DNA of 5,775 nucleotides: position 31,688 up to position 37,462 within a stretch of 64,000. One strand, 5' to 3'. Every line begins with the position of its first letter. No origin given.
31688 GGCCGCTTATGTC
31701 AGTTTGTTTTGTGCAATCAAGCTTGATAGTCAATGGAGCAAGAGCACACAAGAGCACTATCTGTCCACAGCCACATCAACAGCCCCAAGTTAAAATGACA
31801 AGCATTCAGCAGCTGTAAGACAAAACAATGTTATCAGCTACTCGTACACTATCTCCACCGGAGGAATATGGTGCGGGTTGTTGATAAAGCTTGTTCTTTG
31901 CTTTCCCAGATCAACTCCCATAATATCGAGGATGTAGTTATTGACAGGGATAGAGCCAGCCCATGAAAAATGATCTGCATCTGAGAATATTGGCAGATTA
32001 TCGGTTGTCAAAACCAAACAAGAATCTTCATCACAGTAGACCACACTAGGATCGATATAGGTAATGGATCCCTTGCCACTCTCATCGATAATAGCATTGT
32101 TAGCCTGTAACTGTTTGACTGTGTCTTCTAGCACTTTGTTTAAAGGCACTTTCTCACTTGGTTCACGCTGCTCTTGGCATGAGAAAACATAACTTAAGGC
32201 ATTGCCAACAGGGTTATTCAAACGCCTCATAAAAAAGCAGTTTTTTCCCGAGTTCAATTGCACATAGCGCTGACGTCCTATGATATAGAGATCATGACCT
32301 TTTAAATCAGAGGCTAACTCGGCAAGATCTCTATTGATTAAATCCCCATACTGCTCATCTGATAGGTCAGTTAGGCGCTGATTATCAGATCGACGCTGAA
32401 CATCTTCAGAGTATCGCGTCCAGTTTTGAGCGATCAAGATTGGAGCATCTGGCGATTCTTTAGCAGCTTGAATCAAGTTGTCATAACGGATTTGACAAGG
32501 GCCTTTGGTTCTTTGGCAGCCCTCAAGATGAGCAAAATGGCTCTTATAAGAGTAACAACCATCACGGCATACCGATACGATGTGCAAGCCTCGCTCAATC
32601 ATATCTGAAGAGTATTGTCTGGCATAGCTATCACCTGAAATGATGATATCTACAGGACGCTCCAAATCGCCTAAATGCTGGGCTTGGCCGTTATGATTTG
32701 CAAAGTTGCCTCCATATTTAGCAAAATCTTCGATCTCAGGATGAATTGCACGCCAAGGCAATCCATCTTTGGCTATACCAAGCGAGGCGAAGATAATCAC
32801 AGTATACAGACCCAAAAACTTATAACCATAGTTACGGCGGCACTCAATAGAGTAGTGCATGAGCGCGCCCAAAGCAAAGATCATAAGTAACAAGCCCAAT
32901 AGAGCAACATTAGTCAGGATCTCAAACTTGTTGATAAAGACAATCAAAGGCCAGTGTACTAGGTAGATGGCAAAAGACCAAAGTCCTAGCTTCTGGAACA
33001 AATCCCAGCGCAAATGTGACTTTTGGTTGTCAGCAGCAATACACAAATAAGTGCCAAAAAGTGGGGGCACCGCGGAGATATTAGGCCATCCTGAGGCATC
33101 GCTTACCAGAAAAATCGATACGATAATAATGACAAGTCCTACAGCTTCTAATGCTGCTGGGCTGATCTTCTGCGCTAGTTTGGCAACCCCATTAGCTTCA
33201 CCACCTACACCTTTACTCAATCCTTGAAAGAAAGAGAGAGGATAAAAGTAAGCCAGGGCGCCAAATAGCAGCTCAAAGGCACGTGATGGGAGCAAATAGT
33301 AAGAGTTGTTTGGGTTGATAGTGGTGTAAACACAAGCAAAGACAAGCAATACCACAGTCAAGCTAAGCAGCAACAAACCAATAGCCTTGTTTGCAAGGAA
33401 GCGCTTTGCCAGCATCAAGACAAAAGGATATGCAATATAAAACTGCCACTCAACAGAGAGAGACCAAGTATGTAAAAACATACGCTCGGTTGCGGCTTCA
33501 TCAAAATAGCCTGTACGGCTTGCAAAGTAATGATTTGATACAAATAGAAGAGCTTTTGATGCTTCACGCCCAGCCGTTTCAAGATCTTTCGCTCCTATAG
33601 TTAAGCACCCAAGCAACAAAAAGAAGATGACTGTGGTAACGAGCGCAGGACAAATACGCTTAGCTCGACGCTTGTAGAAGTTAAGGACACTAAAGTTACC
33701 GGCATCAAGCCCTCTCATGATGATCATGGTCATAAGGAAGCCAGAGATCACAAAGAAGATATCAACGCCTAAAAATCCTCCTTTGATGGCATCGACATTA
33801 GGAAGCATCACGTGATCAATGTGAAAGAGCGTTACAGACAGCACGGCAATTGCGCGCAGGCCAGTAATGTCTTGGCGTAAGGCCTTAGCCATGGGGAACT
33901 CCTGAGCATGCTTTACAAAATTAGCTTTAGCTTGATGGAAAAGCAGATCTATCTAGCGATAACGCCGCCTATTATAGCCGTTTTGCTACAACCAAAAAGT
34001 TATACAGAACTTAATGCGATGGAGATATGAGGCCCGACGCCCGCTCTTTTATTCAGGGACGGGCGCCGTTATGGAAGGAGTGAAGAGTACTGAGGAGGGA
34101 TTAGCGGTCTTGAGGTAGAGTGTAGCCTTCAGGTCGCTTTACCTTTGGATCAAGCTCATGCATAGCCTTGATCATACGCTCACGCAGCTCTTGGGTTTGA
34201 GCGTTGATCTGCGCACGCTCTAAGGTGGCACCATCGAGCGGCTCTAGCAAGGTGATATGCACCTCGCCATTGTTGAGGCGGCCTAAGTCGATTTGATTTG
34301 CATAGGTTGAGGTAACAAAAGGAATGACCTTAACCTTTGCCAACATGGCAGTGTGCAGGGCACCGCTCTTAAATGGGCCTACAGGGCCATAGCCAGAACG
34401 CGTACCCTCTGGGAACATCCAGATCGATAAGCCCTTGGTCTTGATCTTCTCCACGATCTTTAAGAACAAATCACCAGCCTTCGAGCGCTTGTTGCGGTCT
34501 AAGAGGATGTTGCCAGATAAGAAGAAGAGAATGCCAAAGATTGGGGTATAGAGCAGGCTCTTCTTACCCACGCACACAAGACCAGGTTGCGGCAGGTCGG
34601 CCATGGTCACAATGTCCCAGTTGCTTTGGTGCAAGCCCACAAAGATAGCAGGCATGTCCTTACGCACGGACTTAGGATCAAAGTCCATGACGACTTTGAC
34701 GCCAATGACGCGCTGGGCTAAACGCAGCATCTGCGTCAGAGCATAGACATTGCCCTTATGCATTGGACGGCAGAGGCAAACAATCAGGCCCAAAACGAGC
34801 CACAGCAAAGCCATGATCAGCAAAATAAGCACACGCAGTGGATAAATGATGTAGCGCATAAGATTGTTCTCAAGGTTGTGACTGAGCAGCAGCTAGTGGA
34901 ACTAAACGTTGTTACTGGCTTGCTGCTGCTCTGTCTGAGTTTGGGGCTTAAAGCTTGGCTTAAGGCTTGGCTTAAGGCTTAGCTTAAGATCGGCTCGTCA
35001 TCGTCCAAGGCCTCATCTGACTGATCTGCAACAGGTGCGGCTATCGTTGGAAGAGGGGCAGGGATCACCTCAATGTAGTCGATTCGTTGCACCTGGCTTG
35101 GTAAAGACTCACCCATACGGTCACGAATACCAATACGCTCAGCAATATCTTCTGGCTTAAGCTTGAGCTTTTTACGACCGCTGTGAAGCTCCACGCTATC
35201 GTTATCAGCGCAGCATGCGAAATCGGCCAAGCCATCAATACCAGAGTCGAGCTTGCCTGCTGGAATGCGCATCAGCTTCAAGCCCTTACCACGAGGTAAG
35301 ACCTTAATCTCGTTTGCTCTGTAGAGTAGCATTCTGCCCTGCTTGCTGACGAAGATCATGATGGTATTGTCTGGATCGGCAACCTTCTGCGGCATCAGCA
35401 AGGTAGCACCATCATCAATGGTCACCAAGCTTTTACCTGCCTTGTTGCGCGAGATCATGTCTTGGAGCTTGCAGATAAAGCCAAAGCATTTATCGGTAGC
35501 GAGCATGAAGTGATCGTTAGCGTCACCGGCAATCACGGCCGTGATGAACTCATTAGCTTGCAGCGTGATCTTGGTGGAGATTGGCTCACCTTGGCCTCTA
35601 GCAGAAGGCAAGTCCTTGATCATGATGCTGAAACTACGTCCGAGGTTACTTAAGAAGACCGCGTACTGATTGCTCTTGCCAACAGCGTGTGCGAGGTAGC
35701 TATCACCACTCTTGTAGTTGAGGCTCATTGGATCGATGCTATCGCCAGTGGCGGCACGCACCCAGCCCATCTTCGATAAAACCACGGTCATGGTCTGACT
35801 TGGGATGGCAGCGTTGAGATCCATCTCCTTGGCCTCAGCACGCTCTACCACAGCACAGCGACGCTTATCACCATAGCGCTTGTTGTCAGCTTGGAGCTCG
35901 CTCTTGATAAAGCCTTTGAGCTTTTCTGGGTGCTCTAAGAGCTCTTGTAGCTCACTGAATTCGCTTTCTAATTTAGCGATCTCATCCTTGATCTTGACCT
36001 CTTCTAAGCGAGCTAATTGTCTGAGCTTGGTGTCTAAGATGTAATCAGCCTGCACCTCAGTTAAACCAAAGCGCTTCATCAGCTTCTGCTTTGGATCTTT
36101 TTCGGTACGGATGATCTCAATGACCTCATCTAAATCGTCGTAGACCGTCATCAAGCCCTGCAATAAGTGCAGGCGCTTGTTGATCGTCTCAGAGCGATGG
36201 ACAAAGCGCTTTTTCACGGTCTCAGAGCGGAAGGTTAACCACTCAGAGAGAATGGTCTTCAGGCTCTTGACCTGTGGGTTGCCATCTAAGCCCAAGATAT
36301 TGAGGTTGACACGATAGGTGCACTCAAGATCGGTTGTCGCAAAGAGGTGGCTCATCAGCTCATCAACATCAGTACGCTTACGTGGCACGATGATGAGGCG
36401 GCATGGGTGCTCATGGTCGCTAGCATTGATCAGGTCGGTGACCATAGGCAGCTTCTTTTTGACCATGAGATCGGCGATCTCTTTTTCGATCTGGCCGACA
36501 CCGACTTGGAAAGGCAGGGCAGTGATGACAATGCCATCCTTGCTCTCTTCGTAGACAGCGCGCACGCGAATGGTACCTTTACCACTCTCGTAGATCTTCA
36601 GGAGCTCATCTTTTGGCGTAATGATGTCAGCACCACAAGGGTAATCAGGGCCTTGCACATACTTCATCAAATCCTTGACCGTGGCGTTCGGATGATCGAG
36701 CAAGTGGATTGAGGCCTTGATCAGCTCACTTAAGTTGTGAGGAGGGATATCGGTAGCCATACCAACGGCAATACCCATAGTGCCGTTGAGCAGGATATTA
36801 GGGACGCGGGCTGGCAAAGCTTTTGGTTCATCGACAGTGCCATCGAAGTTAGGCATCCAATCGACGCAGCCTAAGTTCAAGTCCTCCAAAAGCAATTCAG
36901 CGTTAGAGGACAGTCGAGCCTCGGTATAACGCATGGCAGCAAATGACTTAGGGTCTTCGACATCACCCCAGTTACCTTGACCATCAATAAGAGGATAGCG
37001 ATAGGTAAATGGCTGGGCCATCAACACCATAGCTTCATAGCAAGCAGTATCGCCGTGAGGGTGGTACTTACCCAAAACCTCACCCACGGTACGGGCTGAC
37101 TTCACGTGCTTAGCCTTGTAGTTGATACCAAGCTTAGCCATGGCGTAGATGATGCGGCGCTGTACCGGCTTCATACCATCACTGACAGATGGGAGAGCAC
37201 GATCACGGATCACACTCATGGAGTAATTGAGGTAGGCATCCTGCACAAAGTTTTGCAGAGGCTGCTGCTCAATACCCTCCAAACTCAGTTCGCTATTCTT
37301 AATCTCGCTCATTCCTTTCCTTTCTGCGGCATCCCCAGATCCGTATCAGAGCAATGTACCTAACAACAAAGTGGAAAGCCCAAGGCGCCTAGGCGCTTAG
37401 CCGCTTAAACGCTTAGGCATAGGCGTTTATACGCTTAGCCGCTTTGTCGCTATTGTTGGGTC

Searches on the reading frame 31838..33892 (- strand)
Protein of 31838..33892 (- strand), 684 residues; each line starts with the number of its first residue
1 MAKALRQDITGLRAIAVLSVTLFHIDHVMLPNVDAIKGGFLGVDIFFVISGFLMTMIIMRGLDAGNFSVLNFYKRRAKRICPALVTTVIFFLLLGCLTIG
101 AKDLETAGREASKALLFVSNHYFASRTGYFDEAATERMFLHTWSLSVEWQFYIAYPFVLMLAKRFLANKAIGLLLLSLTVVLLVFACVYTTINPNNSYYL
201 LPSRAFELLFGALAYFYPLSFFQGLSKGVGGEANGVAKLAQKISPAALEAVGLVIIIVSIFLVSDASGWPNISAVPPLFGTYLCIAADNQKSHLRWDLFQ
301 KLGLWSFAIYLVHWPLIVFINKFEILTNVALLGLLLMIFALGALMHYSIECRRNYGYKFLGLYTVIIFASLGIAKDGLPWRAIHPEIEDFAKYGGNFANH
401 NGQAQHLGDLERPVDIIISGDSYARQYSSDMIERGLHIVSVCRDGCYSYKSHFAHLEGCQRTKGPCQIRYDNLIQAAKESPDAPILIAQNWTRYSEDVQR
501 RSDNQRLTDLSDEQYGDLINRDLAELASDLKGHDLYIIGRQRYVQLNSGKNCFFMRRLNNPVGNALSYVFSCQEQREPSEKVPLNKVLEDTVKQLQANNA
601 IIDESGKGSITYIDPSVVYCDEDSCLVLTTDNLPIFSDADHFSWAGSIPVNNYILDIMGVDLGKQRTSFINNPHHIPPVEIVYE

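Call 19: search_protein_families(library=pfam, proteins=[window:31838-33892:-], max_evalue=0.00001)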
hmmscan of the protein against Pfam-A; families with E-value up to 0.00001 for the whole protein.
window:31838-33892:- (684 aa): 2 families
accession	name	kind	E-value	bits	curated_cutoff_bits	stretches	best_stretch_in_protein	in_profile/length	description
PF01757.29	Acyl_transf_3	-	4e-32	112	31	1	8-341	3-318/326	Acyltransferase domain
PF19040.6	SGNH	-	1.2e-19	71.4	27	1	403-650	12-242/248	SGNH domain (fused to AT3 domains)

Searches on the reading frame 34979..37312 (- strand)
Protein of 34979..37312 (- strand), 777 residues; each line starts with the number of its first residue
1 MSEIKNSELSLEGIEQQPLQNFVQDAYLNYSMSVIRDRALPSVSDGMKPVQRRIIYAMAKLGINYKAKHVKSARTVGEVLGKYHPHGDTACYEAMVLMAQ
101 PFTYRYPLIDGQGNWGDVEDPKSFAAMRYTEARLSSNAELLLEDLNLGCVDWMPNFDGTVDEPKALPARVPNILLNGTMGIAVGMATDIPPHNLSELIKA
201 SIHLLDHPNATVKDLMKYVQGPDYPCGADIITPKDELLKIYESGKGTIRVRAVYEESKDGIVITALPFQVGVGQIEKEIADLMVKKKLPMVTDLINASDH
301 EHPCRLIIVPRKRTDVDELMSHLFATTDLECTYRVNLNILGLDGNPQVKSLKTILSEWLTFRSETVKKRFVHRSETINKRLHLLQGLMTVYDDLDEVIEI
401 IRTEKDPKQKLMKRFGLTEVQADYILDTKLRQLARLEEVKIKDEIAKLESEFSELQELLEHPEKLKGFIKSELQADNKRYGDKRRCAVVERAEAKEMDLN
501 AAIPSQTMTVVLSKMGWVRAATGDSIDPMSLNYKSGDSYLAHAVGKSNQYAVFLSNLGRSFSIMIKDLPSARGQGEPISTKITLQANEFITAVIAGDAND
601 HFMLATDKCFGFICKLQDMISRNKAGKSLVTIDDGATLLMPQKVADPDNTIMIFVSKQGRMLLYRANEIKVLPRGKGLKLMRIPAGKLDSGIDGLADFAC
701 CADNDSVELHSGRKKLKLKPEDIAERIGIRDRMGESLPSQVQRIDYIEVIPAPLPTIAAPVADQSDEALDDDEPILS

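Call 19: search_protein_families(library=pfam, proteins=[window:34979-37312:-], max_evalue=0.00001)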
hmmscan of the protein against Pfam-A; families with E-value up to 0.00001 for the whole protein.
window:34979-37312:- (777 aa): 2 families
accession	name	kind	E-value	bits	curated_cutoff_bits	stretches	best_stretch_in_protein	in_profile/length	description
PF00521.26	DNA_topoisoIV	-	2.7e-136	455.3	31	1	38-474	1-432/432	DNA gyrase/topoisomerase IV, subunit A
PF03989.18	DNA_gyraseA_C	-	2.3e-07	30.6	27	0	653-700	4-46/48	DNA gyrase C-terminal domain, beta-propeller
